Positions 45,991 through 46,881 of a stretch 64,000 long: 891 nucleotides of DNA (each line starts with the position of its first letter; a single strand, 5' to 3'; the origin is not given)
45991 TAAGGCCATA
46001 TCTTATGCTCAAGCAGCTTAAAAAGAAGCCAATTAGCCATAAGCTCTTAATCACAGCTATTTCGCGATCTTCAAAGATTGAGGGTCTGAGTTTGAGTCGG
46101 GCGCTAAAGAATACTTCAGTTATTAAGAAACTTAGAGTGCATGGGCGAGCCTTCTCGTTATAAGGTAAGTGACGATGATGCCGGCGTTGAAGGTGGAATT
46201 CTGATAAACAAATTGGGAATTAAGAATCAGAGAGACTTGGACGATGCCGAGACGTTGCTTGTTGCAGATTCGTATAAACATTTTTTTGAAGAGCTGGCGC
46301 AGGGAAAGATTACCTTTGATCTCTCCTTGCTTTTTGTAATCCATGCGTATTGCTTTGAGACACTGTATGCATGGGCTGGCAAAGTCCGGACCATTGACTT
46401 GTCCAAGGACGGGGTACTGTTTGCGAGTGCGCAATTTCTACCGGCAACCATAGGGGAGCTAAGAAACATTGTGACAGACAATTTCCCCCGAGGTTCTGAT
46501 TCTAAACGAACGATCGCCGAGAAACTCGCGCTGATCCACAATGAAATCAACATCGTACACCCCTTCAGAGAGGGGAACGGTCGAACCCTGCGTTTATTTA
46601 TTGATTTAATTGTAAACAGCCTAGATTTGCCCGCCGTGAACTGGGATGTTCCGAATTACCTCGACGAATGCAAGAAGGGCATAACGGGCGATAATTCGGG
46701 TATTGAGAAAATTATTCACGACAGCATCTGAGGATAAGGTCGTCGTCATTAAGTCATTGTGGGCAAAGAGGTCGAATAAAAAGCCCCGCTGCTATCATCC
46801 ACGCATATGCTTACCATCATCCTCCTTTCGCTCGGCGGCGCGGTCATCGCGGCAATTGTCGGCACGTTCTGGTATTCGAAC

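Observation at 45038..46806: Low-GC islet at the 3' side of an intron-containing tRNA carrying a FicT/FicA-like toxin-antitoxin pair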

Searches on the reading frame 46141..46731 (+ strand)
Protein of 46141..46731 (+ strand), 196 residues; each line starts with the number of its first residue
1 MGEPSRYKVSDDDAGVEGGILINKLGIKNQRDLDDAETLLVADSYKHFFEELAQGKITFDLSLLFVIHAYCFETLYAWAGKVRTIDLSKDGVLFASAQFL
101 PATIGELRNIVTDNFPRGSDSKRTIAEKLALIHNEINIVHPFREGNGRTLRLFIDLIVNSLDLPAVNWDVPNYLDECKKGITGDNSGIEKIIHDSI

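Call 6: search_protein_families(library=pfam, proteins=[window:46141-46731:+], max_evalue=1)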
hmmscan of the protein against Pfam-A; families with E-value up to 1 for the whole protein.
window:46141-46731:+ (196 aa): 1 family
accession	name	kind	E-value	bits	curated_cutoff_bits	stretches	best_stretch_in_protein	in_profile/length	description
PF02661.23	Fic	-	5.4e-14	53.2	24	1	59-157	2-92/93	Fic/DOC family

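Call 7: search_protein_families(library=ncbifam, proteins=[window:46141-46731:+], max_evalue=1)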
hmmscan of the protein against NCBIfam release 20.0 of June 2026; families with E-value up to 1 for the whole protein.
window:46141-46731:+ (196 aa): 7 families
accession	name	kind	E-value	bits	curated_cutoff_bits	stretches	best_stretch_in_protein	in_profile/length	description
NF045983.1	ProtAdnltaseVbhT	equivalog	7.7e-23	81.3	800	1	7-159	3-154/419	type II toxin-antitoxin system protein adenylyltransferase VbhT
NF046029.1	ProtAdlyltaseNmFic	equivalog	4.1e-19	69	230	1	61-169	29-126/177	protein adenylyltransferase Fic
NF007672.0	PRK10347.1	equivalog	2.7e-17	63.2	181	1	20-193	19-190/200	putative adenosine monophosphate-protein transferase Fic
TIGR02613.1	mob_myst_B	hypoth_equivalog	7e-11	42.3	124.4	1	27-171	17-154/186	mobile mystery protein B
NF046030.1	ProtAdlyltaseSoFic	equivalog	0.0024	16.9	550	1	128-157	181-210/361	protein adenylyltransferase Fic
NF043028.1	T4SS_AnkX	equivalog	0.0093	14.1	1400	1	105-151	187-236/938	Dot/Icm T4SS effector AnkN/AnkX/LegA8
NF041381.1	XopAC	subfamily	0.024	13.4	450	1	99-166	351-419/451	XopAC/AvrAC family type III secretion system effector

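Call 8: find_homologous_proteins(query=window:46141-46731:+, max_evalue=0.00001)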
Query window:46141-46731:+ (196 aa): 757 proteins with E <= 0.00001 among 899 candidates; the best 120 are listed.
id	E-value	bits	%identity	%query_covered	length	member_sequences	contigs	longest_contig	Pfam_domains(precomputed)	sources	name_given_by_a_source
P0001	2.8e-126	437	100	100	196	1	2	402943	PF02661.24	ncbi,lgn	-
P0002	4.4e-66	240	56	100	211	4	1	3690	PF02661.24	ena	-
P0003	3.6e-65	237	55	100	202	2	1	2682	PF02661.24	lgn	-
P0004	1.3e-64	236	55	98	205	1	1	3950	PF02661.24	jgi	jgi:cell filamentation protein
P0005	7.7e-64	233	54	100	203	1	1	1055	PF02661.24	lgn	-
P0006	5.3e-63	230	53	100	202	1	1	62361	PF02661.24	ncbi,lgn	-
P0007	5.8e-63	230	54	98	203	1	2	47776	PF02661.24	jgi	jgi:cell filamentation protein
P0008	8.4e-63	230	54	96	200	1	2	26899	PF02661.24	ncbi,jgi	-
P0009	9.3e-63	230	55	98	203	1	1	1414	PF02661.24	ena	-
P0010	1.2e-62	229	56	98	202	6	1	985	PF02661.24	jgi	-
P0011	2.1e-61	225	55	98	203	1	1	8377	PF02661.24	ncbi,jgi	-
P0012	3.7e-61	224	55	97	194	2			PF02661.24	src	-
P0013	3.7e-61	224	54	98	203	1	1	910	PF02661.24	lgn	-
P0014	8.0e-61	223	55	98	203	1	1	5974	PF02661.24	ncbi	ncbi:MAG: Fic family protein [bacterium]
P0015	3.5e-60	221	52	100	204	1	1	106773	PF02661.24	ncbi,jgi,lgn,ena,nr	ncbi:Fic family protein [Patescibacteria group bacterium]|nr:Fic family protein [Patescibacteria gro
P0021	1.0e-58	216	53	98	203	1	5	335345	PF02661.24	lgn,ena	-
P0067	5.2e-51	191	49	98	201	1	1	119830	PF02661.24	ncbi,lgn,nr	ncbi:MAG: Fic family protein [Candidatus Komeilibacteria bacterium]|nr:Fic family protein [Candidatu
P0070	2.1e-50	189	46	98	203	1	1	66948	PF02661.24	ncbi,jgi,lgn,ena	ncbi:MAG: Fic family protein [Patescibacteria group bacterium]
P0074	1.5e-48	183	44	100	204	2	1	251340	PF02661.24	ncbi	-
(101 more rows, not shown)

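Call 9: find_encoding_contigs(protein=P0001, flank=3000, max_places=4)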
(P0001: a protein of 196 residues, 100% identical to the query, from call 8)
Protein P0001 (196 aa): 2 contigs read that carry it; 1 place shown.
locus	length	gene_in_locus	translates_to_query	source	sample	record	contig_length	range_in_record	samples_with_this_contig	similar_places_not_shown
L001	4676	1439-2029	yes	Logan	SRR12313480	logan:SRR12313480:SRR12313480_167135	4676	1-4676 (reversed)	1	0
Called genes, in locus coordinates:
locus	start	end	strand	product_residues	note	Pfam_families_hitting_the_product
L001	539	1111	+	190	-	-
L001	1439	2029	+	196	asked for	PF02661:Fic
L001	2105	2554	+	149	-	PF08570:DUF1761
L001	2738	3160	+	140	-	PF08818:DUF1801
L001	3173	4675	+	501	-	?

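Call 10: find_encoding_contigs(protein=P0015, flank=4000, max_places=2)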
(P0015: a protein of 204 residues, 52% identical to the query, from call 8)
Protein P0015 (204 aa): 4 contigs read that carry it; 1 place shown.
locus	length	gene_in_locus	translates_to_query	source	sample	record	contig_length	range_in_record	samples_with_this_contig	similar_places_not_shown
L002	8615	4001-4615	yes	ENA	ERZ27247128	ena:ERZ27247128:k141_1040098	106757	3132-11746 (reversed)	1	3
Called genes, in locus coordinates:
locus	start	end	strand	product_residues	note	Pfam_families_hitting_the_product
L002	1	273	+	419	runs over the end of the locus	PF09903:DUF2130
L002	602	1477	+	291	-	-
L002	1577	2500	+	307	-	-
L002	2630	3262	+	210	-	-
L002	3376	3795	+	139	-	-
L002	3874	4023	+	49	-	-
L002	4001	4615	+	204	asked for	PF02661:Fic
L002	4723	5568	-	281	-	-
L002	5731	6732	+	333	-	PF04055:Radical_SAM, PF13353:Fer4_12 (weak), PF13186:SPASM (weak)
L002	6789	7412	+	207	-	PF01209:Ubie_methyltran (weak), PF03848:TehB (weak), PF13489:Methyltransf_23, PF13847:Methyltransf_31, PF08241:Methyltransf_11, PF08242:Methyltransf_12, PF13649:Methyltransf_25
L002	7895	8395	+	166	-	-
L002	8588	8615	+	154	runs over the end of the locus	PF00293:NUDIX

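Call 11: find_encoding_contigs(protein=P0006, flank=4000, max_places=2)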
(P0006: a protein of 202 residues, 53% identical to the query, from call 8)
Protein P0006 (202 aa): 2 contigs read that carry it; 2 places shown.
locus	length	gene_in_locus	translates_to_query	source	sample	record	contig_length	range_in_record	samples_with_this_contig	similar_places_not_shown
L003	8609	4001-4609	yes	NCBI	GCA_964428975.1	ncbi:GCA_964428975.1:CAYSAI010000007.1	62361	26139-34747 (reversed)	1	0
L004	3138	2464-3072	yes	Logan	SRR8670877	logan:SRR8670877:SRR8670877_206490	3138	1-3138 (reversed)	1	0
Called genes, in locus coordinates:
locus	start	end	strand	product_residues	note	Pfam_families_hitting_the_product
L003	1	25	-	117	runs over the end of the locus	-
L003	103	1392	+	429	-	PF00464:SHMT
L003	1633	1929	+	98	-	-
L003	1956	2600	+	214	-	-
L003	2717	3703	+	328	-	PF13310:Virulence_RhuM, PF02661:Fic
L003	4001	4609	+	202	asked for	PF02661:Fic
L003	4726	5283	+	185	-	PF12850:Metallophos_2 (weak)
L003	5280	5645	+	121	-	-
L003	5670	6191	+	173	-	PF06414:Zeta_toxin (faint), PF13671:AAA_33, PF13238:AAA_18 (weak)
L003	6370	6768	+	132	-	-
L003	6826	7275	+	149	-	PF00903:Glyoxalase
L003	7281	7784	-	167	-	PF10517:DM13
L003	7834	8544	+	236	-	PF13529:Peptidase_C39_2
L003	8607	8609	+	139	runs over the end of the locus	-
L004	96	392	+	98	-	-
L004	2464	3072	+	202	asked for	PF02661:Fic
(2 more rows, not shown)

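Call 16: find_related_loci(query=A1, collection=genome_contigs, flank=4000)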
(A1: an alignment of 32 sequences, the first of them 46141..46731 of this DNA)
Query A1 (196 aa) in genome_contigs; peptide patterns used: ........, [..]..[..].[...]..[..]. (x = any residue, [..] = any of these).
600 stretches matched a pattern (row limit reached: there are more); 591 encode a relative of the query (tblastn E <= 1e-3); the best 80 are kept; 80 distinct loci.
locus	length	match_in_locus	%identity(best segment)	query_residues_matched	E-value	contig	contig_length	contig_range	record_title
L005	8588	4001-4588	40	1-193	2e-45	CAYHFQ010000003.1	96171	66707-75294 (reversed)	MAG TPA_asm: uncultured Gammaproteobacteria bacterium isolate ERP119702_co3_211 genome assembly, contig: NODE_70_length_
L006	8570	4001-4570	36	8-192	8e-33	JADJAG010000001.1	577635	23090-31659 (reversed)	MAG: Chitinophagaceae bacterium isolate AalW_18-Q3-R10-53_BATAC.339 tig00001363-10-5760550, whole genome shotgun sequenc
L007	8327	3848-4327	39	1-160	1e-28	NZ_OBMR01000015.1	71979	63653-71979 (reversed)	Pseudobutyrivibrio ruminis DSM 9787, whole genome shotgun sequence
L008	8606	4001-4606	32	5-194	2e-27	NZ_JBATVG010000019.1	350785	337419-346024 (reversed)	MAG: Castellaniella sp. isolate MFD12215_ilm_asm_bin6 k127_27570, whole genome shotgun sequence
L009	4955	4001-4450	37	4-158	7e-27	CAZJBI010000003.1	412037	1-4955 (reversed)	MAG TPA_asm: uncultured Rhodohalobacter sp. isolate binchicken_co405_143 genome assembly, contig: NODE_12_length_412037_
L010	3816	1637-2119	36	5-170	1e-26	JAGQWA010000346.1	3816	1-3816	MAG: Bacteroidetes bacterium isolate HKST-UBA117 NODE_346_length_3816_cov_2.407596, whole genome shotgun sequence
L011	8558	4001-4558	33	5-181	7e-26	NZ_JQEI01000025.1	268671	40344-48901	Serratia sp. Ag1 contig25, whole genome shotgun sequence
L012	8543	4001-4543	33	17-192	1e-25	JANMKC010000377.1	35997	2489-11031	MAG: Flavobacteriales bacterium isolate OTE_64_metabat_257 OTE_64_k141_2660821, whole genome shotgun sequence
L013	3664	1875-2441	35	5-184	1e-25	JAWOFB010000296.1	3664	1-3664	MAG: Ectothiorhodospiraceae bacterium isolate BLK6-1.bin.157 k191_2276678, whole genome shotgun sequence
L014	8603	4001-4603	30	5-196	5e-25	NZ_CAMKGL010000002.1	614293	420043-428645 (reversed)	Serratia quinivorans isolate 6bc90734-a76c-11e8-a962-3c4a9275d6c8 ERS2677028SCcontig000002, whole genome shotgun sequenc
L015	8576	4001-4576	33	7-196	4e-25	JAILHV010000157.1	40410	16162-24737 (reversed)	MAG: Treponema sp. isolate RUI133 k141_5865319_flag=0_multi=16.1048_len=40410, whole genome shotgun sequence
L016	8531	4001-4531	34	20-196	6e-25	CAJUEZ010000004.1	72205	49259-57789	MAG TPA_asm: uncultured Clostridia bacterium isolate MGBC128762 genome assembly, contig: MGBC128762.4, whole genome shot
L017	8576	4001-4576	33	5-196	1e-26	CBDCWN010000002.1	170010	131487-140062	MAG: Nitrospira sp. isolate 61b56bea-e7e9-4285-8415-397755951a0b genome assembly, contig: chromosome_1, whole genome sho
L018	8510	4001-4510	32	20-192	1e-24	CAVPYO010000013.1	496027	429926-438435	MAG: uncultured Alphaproteobacteria bacterium isolate MFD02138.bin.1.87 genome assembly, contig: contig_18397, whole gen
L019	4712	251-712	38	5-160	2e-24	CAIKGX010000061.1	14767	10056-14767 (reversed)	MAG: uncultured beta proteobacterium isolate Ja2-D2_bin-0216 genome assembly, contig: bin-0216:061/258, whole genome sho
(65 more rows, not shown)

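Call 27: search_solved_structures(query=A1, max_evalue=0.001, show_alignments=2)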
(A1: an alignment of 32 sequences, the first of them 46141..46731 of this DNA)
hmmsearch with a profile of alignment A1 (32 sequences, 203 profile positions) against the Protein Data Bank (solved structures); distinct sequences matched with E-value up to 0.001: 55.
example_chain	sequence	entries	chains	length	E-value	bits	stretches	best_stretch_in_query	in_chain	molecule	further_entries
3zcb_A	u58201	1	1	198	8.6e-33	116.7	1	14-200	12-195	ADENOSINE MONOPHOSPHATE-PROTEIN TRANSFERASE VBHT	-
3shg_A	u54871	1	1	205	9.5e-33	116.6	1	14-200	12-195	VbhT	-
3zc7_A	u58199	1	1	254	1.9e-32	115.6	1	14-200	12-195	ADENOSINE MONOPHOSPHATE-PROTEIN TRANSFERASE VBHT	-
5nv5_A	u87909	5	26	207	8.3e-29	103.7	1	18-195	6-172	Fic family protein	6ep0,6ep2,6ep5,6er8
5nwf_A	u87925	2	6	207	3.1e-27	98.6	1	18-195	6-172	Fic family protein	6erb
8wt0_A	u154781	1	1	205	4.1e-27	98.2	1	7-199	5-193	Cell filamentation protein Fic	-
5jff_A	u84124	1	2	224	7.8e-24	87.5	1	19-200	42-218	Probable adenosine monophosphate-protein transferase fic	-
5jfz_A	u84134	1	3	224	1.1e-23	87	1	19-200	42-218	Probable adenosine monophosphate-protein transferase fic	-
8idv_B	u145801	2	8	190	2.6e-23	85.8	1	62-201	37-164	Cell filamentation protein Fic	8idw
3se5_A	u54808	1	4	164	6.3e-23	84.5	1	64-182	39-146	Cell filamentation protein Fic-related protein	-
3sn9_A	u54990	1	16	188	8.5e-23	84.1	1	64-183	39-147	Cell filamentation protein Fic-related protein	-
3s6a_A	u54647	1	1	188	8.6e-23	84.1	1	64-183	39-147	Cell filamentation protein Fic-related protein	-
3zlm_A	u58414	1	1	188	8.7e-23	84.1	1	64-183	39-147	ADENOSINE MONOPHOSPHATE-PROTEIN TRANSFERASE NMFIC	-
5ckl_A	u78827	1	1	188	9.7e-23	83.9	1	64-182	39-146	Adenosine monophosphate-protein transferase NmFic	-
5cmt_A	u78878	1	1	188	9.8e-23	83.9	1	64-182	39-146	Adenosine monophosphate-protein transferase NmFic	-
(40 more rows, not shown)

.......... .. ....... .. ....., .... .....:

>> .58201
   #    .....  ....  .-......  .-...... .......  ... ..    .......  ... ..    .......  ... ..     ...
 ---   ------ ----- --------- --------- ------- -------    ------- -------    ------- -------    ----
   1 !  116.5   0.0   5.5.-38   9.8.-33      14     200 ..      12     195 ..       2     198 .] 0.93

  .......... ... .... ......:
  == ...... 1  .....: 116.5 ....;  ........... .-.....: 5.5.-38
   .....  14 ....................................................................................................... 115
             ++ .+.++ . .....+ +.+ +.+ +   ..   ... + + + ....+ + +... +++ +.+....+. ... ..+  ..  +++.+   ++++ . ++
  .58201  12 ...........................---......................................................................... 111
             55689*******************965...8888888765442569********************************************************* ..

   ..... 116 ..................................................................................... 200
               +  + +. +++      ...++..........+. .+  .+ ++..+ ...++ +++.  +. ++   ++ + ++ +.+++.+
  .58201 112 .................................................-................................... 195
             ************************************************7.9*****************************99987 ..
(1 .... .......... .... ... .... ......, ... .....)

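Call 29: find_encoding_contigs(protein=P0074, flank=4000, max_places=1)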
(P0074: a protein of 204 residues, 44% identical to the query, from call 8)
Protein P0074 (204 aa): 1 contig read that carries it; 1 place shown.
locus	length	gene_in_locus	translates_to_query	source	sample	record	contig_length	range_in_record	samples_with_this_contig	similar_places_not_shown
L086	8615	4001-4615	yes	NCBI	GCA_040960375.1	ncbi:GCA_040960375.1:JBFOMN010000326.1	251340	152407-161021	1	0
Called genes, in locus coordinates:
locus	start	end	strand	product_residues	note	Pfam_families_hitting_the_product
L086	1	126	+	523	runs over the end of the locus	PF13393:tRNA-synt_His, PF00587:tRNA-synt_2b, PF03129:HGTP_anticodon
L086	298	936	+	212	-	PF00702:Hydrolase (weak), PF12710:HAD, PF13419:HAD_2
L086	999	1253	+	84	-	-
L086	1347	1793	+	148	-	PF09424:YqeY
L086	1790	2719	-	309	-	-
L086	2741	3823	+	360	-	PF13167:GTP-bdg_N, PF03193:RsgA_GTPase (faint), PF16360:GTP-bdg_M, PF01926:MMR_HSR1, PF02421:FeoB_N (weak), PF16897:MMR_HSR1_Xtn (weak)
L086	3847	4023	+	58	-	-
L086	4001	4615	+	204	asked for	PF02661:Fic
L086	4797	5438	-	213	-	-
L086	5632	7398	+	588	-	PF18895:T4SS_pilin (weak), PF13205:Big_5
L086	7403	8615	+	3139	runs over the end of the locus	PF18895:T4SS_pilin (faint), PF13205:Big_5 (weak), PF01833:TIG (weak), PF13948:DUF4215 (weak)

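Call 30: find_encoding_contigs(protein=P0021, flank=4000, max_places=1)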
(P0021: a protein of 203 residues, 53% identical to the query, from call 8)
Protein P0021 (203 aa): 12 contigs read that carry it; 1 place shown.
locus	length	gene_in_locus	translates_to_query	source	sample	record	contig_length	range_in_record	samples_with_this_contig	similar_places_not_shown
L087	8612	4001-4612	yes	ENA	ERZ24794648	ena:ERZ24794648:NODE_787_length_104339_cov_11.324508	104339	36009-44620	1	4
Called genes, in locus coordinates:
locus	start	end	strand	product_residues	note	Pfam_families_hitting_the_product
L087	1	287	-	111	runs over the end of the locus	PF04020:Phage_holin_4_2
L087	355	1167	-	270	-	PF02899:Phage_int_SAM_1 (weak), PF13495:Phage_int_SAM_4, PF00589:Phage_integrase, PF22823:MrpR_C_cat (faint)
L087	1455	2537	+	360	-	PF13784:Fic_N, PF02661:Fic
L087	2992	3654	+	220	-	-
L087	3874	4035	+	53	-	-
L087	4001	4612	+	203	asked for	PF02661:Fic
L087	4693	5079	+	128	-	-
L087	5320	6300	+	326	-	-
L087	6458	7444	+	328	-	-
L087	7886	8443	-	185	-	-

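Call 31: find_encoding_contigs(protein=P0067, flank=4000, max_places=1)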
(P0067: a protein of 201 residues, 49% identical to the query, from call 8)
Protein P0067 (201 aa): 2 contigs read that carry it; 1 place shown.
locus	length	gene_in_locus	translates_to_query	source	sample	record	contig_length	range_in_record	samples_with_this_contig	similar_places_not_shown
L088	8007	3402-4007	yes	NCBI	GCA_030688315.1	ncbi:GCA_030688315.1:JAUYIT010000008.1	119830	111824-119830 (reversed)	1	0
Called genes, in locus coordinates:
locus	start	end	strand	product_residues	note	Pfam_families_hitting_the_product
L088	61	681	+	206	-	-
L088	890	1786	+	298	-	PF10017:Methyltransf_33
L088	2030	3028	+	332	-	PF02146:SIR2 (weak)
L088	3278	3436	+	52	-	-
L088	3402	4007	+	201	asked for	PF02661:Fic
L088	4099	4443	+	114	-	PF00719:Pyrophosphatase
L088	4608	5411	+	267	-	-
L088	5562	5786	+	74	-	PF21748:UPF0150 (weak)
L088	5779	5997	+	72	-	PF07927:HicA_toxin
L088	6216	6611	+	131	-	-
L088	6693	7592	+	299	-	PF04294:VanW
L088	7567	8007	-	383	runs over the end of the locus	PF01467:CTP_transf_like, PF01509:TruB_N, PF16198:TruB_C_2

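Call 32: find_encoding_contigs(protein=P0070, flank=4000, max_places=1)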
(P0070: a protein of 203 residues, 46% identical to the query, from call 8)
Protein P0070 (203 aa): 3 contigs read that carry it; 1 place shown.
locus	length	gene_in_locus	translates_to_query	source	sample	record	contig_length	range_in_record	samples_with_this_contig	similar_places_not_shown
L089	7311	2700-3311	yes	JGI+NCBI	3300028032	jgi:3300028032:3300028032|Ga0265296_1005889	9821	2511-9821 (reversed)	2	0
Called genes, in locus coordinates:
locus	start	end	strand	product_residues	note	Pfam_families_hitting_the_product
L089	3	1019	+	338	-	?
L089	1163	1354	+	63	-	-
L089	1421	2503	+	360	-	PF00154:RecA_N, PF08423:Rad51, PF06745:ATPase (faint), PF01637:ATPase_2 (weak), PF27531:MT3502_N (weak), PF02283:CobU (weak), PF21096:RecA_C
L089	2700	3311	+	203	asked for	PF02661:Fic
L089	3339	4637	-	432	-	-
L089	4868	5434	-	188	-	PF08207:EFP_N, PF01132:EFP, PF09285:Elong-fact-P_C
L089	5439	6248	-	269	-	PF00152:tRNA-synt_2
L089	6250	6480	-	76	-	PF01084:Ribosomal_S18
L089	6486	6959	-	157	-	PF00436:SSB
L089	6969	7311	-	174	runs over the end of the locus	PF01250:Ribosomal_S6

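Call 57: search_protein_families(library=padloc, proteins=[window:46141-46731:+], max_evalue=0.01)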
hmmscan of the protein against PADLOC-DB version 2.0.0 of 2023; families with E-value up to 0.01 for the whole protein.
window:46141-46731:+ (196 aa): 9 families
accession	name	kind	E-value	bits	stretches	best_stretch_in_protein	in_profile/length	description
PDLC04839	PDC-S04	-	1.3e-42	143.8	1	6-194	3-200/205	-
PDLC04838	PDC-S04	-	7e-40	135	1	17-195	23-201/209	-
PDLC04842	PDC-S04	-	3e-22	77.3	1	22-169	4-141/202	-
PDLC04841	PDC-S04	-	1.4e-21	75.4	1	52-191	133-263/292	-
PDLC03963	SoFic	-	1.7e-09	35.5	1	31-159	87-213/361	-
PDLC05078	PDC-S72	-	1.1e-06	26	1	52-154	93-201/377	-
PDLC04840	PDC-S04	-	1.6e-05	22.7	1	58-156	73-172/227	-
PDLC04837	PDC-S04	-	2.1e-05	21.9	1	123-174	148-202/234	-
PDLC04836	PDC-S04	-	0.00025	18.3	1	122-153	151-182/244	-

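Call 58: search_dna_similar(query=window:46141-46731:+, collection=plasmids, mode=protein, max_rows=12)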
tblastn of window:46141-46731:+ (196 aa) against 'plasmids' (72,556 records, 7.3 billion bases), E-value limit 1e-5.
Records with a match: 1885; places in all: 1973; records where one place covers at least 80% of the query: 1079.
Best place of each record, by identity: <60% 1885.
By first word of the organism name: Enterococcus 785; Acinetobacter 249; Lactococcus 99; Bacillus 90; Campylobacter 76; Xanthomonas 57; Rhodococcus 39; Klebsiella 32; Sinorhizobium 31; Rhizobium 21; and 137 more.
By predicted mobility (MOB-suite, as given by PLSDB): mobilizable 877; non-mobilizable 536; conjugative 472.
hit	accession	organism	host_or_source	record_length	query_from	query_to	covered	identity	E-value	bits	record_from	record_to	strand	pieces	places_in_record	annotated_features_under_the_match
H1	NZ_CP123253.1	Providencia rettgeri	chicken,individual chicken feces,feces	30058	6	184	91%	34.4%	1e-15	81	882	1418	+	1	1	Fic family protein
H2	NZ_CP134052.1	Brevibacillus brevis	cell culture,cell culture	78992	20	196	90%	34.3%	4e-21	97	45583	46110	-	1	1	Fic family protein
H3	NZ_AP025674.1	Acidovorax sp. SUPP3334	Hydrocotyle maritima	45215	17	196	92%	33.2%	1e-19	93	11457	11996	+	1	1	Fic/DOC family protein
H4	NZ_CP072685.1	Pseudoalteromonas sp. SCSIO 43201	Galaxea fascicularis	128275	6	168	83%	36.4%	3e-19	92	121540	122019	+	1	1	Fic family protein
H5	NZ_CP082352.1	Providencia rettgeri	soil suspension,soil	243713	6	192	95%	31.4%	4e-17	86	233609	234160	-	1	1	Fic family protein | hypothetical protein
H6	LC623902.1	uncultured bacterium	-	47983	17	196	92%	32.6%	4e-19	91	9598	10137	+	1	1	hypothetical protein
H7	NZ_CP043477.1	Xanthomonas hyacinthi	Hyacinthus orientalis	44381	17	192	90%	33.3%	3e-19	92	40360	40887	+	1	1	Fic/DOC family protein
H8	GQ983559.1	uncultured bacterium pAKD4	-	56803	17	192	90%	33.3%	3e-19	92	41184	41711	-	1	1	hypothetical protein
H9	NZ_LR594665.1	Variovorax sp. RA8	Riverbed sediment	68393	17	192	90%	33.3%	4e-19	91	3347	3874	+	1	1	Fic/DOC family protein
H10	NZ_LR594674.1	Variovorax sp. PBL-E5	linuron-contaminated soil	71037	17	192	90%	33.3%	4e-19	91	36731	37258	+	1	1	Fic/DOC family protein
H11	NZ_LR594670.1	Variovorax sp. SRS16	linuron-contaminated soil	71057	17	192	90%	33.3%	4e-19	91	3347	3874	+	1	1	Fic/DOC family protein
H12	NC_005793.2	Achromobacter denitrificans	-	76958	17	192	90%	33.3%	4e-19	91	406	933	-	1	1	Fic/DOC family protein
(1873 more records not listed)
